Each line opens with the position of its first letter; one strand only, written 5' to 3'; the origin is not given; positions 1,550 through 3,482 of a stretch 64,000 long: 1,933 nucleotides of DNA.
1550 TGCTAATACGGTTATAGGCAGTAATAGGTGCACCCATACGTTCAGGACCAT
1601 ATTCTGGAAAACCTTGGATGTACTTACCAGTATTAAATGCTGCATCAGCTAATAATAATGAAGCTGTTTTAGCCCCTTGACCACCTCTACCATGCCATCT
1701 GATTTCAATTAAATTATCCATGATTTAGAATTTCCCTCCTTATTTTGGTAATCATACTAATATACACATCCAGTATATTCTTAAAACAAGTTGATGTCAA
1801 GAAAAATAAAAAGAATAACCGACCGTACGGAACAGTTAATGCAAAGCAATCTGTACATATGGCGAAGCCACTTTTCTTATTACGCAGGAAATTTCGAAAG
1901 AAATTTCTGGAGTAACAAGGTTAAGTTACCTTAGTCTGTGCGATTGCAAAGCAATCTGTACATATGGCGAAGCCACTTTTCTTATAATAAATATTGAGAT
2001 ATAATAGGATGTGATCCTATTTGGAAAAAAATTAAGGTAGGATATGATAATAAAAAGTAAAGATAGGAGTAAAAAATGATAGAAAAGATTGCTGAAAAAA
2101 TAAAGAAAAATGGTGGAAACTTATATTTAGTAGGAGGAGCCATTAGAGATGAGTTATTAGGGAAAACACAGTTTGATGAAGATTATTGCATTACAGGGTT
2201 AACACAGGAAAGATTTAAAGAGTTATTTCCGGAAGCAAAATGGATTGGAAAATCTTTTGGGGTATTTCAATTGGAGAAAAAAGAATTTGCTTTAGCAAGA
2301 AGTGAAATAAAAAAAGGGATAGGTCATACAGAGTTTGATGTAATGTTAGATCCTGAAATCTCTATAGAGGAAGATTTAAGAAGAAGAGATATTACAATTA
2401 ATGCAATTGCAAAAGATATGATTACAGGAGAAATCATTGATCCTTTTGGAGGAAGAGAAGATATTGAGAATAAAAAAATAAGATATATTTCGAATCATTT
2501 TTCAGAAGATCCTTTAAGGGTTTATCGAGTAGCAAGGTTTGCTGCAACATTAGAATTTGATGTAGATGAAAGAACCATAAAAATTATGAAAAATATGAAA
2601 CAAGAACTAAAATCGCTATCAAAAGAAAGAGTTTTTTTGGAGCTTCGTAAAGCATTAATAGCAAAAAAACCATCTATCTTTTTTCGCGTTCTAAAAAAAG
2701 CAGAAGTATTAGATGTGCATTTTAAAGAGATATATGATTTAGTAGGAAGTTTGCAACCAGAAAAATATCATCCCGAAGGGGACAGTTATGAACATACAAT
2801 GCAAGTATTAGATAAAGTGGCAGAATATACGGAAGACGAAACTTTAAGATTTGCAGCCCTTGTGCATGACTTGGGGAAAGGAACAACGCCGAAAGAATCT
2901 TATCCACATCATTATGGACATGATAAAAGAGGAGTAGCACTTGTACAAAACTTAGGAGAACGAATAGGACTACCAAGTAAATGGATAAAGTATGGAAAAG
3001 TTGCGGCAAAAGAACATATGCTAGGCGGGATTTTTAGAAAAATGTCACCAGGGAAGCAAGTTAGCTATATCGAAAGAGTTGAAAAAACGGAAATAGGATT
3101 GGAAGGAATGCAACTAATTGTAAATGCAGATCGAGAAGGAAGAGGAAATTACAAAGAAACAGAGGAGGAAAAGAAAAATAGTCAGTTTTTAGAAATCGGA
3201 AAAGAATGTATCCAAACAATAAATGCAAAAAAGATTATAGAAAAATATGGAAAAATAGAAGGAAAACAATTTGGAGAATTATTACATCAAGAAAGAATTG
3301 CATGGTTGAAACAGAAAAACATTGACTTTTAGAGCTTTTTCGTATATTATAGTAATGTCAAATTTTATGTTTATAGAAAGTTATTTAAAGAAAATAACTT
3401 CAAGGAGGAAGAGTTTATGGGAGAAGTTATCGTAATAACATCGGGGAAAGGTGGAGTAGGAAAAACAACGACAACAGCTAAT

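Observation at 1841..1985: Dispersed ~105-nt hairpin-bearing intergenic repeat family at six loci in 64 kb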

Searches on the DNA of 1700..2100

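Call 12: search_rna_families(source=window, start=1700, end=2100, threshold=evalue, max_evalue=10)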
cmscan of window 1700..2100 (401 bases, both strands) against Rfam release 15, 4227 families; matches with E-value up to 10: 3.
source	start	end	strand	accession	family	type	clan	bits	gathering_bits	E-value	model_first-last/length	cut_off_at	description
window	1737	1792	-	RF02309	TtnuHACA1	Gene; snRNA; snoRNA; HACA-box;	-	15.5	100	5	53-108/113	no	Tetrahymena snoRNA TtnuHACA1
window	1808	1933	-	RF01052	Arthropod_7SK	Gene;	CL00013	12.9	44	0.16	1-351/351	no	Arthropod 7SK RNA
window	2001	2020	-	RF02350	psRNA6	Gene; sRNA;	-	9.1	60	3.3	33-52/333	no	Nitrosomonas sRNA psRNA6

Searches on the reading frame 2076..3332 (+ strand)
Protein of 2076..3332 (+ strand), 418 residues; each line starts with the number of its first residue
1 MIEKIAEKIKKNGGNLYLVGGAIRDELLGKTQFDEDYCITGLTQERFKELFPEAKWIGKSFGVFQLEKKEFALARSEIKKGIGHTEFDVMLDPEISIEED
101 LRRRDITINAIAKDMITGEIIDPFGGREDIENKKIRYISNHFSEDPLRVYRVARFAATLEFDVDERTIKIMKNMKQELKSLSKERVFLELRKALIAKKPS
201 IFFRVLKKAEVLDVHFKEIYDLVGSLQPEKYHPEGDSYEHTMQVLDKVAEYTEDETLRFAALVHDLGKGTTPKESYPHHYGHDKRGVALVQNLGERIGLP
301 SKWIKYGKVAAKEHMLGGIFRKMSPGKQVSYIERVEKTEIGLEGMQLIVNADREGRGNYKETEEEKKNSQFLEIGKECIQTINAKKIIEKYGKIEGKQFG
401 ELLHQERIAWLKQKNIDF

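Call 16: find_encoding_contigs(protein=window:2076-3332:+, flank=10000, max_places=6)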
Protein window:2076-3332:+ (418 aa): 22 contigs read that carry it; 6 places shown.
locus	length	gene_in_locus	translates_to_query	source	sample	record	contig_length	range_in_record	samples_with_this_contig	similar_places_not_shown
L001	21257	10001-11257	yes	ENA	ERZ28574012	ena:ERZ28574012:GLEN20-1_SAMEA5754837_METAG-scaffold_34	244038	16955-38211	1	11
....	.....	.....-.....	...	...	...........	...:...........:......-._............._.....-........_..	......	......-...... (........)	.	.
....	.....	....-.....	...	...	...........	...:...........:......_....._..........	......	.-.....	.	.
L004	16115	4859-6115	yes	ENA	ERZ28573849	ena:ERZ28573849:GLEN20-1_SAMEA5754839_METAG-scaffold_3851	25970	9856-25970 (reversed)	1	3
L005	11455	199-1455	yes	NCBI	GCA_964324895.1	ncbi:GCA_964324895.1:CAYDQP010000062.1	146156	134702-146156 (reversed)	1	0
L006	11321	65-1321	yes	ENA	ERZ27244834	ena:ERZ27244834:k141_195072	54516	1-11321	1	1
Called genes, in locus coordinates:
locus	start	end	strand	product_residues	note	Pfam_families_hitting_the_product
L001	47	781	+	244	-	PF00072:Response_reg, PF00486:Trans_reg_C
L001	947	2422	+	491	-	PF00512:HisKA, PF02518:HATPase_c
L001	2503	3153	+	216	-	PF10502:Peptidase_S26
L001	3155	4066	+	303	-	PF13177:DNA_pol3_delta2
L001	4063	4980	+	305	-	PF04468:PSP1, PF28472:PSP1_3rd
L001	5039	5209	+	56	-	PF00037:Fer4, PF13183:Fer4_8 (faint), PF14697:Fer4_21, PF12838:Fer4_7, PF13187:Fer4_9 (weak), PF12837:Fer4_6 (weak), PF00037:Fer4, PF12797:Fer4_2 (weak), +2 more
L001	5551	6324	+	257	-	PF01797:Y1_Tnp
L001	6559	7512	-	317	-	PF02775:TPP_enzyme_C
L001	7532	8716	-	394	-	PF01855:POR_N, PF17147:PFOR_II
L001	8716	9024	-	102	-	PF12797:Fer4_2 (weak), PF12837:Fer4_6, PF13237:Fer4_10, PF00037:Fer4, PF14697:Fer4_21, PF12838:Fer4_7, PF13187:Fer4_9 (weak), PF00037:Fer4, +7 more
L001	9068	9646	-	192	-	PF01558:POR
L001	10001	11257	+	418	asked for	PF01743:PolyA_pol, PF12627:PolyA_pol_RNAbd, PF01966:HD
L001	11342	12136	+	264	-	PF00142:Fer4_NifH, PF01656:CbiA, PF02374:ArsA_ATPase (weak), PF06564:CBP_BcsQ, PF09140:MipZ, PF10609:ParA, PF13614:AAA_31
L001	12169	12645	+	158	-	PF03776:MinE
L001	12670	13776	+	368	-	PF01098:FTSW_RODA_SPOVE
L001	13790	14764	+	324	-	PF01207:Dus, PF01180:DHO_dh (weak)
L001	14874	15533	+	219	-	PF27667:YdcC (weak)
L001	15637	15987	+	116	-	PF02452:PemK_toxin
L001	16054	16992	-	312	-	PF13487:HD_5, PF01966:HD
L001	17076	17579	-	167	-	PF13487:HD_5 (weak)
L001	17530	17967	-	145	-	PF13487:HD_5, PF01966:HD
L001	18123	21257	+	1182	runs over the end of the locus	PF02463:SMC_N, PF13175:AAA_15, PF13304:AAA_21 (weak), PF13476:AAA_23, PF06470:SMC_hinge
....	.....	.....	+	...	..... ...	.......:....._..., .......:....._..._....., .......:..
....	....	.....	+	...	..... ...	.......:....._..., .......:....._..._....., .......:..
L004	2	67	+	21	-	?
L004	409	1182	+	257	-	PF01797:Y1_Tnp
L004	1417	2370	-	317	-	PF02775:TPP_enzyme_C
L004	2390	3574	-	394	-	PF01855:POR_N, PF17147:PFOR_II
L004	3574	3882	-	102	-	PF12797:Fer4_2 (weak), PF12837:Fer4_6, PF13237:Fer4_10, PF00037:Fer4, PF14697:Fer4_21, PF12838:Fer4_7, PF13187:Fer4_9 (weak), PF00037:Fer4, +7 more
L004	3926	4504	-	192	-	PF01558:POR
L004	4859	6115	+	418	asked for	PF01743:PolyA_pol, PF12627:PolyA_pol_RNAbd, PF01966:HD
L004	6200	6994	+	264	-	PF00142:Fer4_NifH, PF01656:CbiA, PF02374:ArsA_ATPase (weak), PF06564:CBP_BcsQ, PF09140:MipZ, PF10609:ParA, PF13614:AAA_31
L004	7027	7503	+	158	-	PF03776:MinE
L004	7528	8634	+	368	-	PF01098:FTSW_RODA_SPOVE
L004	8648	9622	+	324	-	PF01207:Dus, PF01180:DHO_dh (weak)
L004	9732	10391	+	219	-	PF27667:YdcC (weak)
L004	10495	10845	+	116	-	PF02452:PemK_toxin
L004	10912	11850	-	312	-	PF13487:HD_5, PF01966:HD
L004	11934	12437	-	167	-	PF13487:HD_5 (weak)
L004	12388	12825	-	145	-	PF13487:HD_5, PF01966:HD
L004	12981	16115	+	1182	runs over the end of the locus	PF02463:SMC_N, PF13175:AAA_15, PF13304:AAA_21 (weak), PF13476:AAA_23, PF06470:SMC_hinge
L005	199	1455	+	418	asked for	PF01743:PolyA_pol, PF12627:PolyA_pol_RNAbd, PF01966:HD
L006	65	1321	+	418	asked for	PF01743:PolyA_pol, PF12627:PolyA_pol_RNAbd, PF01966:HD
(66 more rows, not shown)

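Call 77: search_protein_families(library=pfam, proteins=[L001:5551-6324:+], max_evalue=0.01)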
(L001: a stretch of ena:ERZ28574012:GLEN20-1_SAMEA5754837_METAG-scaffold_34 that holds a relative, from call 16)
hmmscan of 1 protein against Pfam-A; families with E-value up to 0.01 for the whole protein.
L001:5551-6324:+ (257 aa): 1 family
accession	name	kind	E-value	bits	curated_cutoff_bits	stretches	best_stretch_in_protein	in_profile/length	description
PF01797.21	Y1_Tnp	-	1.3e-10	41.8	23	1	14-125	7-121/121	Transposase IS200 like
